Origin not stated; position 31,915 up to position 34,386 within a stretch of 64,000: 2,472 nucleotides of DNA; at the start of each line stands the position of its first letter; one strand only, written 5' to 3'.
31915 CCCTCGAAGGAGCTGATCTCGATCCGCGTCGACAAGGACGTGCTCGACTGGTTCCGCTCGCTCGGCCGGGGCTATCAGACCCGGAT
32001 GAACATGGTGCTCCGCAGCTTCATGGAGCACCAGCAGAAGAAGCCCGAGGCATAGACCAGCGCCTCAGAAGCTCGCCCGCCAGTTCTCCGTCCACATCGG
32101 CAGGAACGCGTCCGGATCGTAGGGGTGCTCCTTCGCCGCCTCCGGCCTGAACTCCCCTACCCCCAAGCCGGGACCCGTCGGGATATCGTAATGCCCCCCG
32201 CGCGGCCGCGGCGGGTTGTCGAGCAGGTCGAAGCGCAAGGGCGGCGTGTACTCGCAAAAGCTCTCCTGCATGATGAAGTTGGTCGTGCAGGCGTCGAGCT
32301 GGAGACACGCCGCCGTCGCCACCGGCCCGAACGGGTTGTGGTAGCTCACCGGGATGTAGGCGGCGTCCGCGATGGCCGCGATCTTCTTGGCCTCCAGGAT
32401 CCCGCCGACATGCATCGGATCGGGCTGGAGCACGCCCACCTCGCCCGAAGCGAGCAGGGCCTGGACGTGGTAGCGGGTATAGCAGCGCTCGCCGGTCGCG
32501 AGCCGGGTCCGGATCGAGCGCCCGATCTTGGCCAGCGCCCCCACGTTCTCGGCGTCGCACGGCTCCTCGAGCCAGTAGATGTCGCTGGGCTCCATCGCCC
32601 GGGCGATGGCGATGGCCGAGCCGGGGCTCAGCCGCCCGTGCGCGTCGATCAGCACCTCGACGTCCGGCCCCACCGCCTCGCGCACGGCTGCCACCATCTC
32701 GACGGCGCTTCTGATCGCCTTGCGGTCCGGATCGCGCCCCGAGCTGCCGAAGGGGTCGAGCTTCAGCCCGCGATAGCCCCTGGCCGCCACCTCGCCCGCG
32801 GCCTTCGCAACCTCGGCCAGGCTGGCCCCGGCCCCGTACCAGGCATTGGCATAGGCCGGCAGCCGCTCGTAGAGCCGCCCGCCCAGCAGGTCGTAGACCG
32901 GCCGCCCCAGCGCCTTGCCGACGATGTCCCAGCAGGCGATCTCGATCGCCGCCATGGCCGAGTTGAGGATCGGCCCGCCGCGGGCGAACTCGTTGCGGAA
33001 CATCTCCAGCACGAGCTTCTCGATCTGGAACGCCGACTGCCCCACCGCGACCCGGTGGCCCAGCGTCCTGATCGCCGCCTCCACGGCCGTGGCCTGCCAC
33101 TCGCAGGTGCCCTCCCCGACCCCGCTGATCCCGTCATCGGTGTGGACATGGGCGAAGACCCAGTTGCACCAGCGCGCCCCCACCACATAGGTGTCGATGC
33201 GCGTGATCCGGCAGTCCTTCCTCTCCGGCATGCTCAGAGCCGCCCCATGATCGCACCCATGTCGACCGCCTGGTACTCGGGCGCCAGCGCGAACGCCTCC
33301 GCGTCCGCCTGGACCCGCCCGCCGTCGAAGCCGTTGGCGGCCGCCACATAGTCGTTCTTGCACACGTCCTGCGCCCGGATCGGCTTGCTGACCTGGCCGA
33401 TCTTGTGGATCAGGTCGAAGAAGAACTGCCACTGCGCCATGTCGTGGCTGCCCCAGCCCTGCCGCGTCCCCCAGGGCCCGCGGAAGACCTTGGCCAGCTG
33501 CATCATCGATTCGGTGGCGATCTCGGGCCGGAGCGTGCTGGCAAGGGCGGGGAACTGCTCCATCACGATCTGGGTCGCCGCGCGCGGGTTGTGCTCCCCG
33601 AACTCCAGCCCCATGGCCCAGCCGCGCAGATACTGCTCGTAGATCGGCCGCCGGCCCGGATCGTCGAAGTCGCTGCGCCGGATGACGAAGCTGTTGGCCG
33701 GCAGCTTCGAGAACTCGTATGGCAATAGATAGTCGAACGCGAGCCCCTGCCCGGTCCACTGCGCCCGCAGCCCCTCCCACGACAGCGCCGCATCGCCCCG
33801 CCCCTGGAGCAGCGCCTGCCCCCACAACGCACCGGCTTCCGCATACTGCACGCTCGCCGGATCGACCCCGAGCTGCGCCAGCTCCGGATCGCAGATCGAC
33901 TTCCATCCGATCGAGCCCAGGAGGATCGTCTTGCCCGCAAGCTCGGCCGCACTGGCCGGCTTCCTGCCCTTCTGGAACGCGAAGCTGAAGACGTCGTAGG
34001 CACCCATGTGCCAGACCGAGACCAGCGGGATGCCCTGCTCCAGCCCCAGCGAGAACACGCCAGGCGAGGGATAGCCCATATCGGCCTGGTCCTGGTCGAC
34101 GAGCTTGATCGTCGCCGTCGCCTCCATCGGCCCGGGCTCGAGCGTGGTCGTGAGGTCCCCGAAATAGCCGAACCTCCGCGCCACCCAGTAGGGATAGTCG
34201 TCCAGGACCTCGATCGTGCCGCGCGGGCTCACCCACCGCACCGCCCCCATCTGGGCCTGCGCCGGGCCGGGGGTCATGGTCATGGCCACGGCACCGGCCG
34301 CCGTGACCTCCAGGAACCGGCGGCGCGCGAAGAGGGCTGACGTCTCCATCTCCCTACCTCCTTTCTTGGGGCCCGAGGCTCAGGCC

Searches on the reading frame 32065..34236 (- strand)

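Call 7: search_protein_families(library=pfam, proteins=[window:32065-34236:-], max_evalue=0.01)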
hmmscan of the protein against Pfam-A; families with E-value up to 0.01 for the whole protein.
window:32065-34236:- (723 aa): 2 families
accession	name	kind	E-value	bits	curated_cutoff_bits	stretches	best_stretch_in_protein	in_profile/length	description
PF13378.12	MR_MLE_C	-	6.1e-65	219.4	29.4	1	476-693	2-213/219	Enolase C-terminal domain-like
PF02746.21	MR_MLE_N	-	6.8e-15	55.7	22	1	358-452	27-117/117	Mandelate racemase / muconate lactonizing enzyme, N-terminal domain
